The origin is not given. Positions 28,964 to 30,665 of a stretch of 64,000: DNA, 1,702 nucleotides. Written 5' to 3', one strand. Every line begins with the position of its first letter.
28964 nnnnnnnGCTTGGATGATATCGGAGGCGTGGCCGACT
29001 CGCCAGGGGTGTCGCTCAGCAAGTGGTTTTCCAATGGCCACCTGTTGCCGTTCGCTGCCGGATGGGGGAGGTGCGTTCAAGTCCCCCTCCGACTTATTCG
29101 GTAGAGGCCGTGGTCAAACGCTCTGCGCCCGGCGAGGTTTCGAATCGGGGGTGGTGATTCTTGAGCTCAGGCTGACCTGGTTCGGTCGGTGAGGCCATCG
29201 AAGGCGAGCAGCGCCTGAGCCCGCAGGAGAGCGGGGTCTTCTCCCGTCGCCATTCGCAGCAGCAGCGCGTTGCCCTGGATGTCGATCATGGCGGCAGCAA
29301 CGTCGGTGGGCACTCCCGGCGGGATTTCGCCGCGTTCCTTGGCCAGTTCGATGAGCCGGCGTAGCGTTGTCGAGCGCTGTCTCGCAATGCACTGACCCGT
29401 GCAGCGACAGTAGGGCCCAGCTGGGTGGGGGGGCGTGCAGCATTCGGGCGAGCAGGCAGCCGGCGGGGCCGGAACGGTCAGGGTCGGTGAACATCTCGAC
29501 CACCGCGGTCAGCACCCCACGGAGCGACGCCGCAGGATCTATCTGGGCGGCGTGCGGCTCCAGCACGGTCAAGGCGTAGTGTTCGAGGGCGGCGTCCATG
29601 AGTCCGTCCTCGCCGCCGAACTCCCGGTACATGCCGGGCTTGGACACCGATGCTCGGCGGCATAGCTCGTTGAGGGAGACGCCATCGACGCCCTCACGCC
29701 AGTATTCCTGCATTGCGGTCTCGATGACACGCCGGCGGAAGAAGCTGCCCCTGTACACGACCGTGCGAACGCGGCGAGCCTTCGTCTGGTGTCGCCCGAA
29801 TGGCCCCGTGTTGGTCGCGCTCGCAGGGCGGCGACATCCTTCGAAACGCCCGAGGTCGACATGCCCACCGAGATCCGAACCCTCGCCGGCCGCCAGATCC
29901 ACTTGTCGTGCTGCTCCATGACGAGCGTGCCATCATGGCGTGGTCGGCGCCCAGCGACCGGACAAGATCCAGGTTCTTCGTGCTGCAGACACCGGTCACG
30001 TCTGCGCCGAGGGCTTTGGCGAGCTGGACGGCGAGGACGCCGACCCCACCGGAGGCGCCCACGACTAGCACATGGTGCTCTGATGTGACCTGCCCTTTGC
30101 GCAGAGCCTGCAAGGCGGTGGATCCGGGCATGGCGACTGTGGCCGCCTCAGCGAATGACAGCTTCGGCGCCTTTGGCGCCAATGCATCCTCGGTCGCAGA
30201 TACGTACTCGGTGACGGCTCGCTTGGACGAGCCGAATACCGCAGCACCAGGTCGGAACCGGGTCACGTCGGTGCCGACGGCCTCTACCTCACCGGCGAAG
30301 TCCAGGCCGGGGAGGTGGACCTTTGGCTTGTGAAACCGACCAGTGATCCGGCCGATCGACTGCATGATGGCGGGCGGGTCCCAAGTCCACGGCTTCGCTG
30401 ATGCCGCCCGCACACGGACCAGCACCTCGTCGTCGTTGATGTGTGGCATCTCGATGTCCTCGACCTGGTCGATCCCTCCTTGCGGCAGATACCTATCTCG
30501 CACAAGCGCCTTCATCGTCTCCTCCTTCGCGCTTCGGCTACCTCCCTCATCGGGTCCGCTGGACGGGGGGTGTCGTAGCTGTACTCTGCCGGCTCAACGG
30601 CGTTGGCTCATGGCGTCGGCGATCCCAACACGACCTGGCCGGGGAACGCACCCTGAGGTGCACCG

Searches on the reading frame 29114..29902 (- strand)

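Call 81: search_protein_families(library=pfam, max_evalue=0.001, proteins=[window:29114-29902:-])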
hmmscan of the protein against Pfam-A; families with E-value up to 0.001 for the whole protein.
window:29114-29902:- (262 aa): 1 family
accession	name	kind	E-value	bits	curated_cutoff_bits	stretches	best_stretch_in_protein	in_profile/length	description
PF00440.29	TetR_N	-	3.1e-08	33.7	24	1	60-105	2-47/47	Bacterial regulatory proteins, tetR family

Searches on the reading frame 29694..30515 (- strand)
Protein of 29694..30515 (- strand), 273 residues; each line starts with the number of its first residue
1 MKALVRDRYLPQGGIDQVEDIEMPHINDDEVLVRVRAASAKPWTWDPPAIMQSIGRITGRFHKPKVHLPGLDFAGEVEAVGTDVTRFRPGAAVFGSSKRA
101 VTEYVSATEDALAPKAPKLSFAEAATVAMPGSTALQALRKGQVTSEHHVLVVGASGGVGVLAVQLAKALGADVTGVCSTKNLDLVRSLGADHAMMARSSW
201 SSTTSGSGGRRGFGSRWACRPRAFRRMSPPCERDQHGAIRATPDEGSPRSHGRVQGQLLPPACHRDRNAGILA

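Call 81: search_protein_families(library=pfam, max_evalue=0.001, proteins=[window:29694-30515:-])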
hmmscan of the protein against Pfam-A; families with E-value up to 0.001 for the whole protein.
window:29694-30515:- (273 aa): 2 families
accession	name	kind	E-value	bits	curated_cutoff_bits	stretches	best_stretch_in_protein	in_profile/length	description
PF08240.17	ADH_N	-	1.6e-09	38.4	23.5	1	28-95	2-67/104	Alcohol dehydrogenase GroES-like domain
PF00107.32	ADH_zinc_N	-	7.4e-09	36.1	31.8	1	157-201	1-47/129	Zinc-binding dehydrogenase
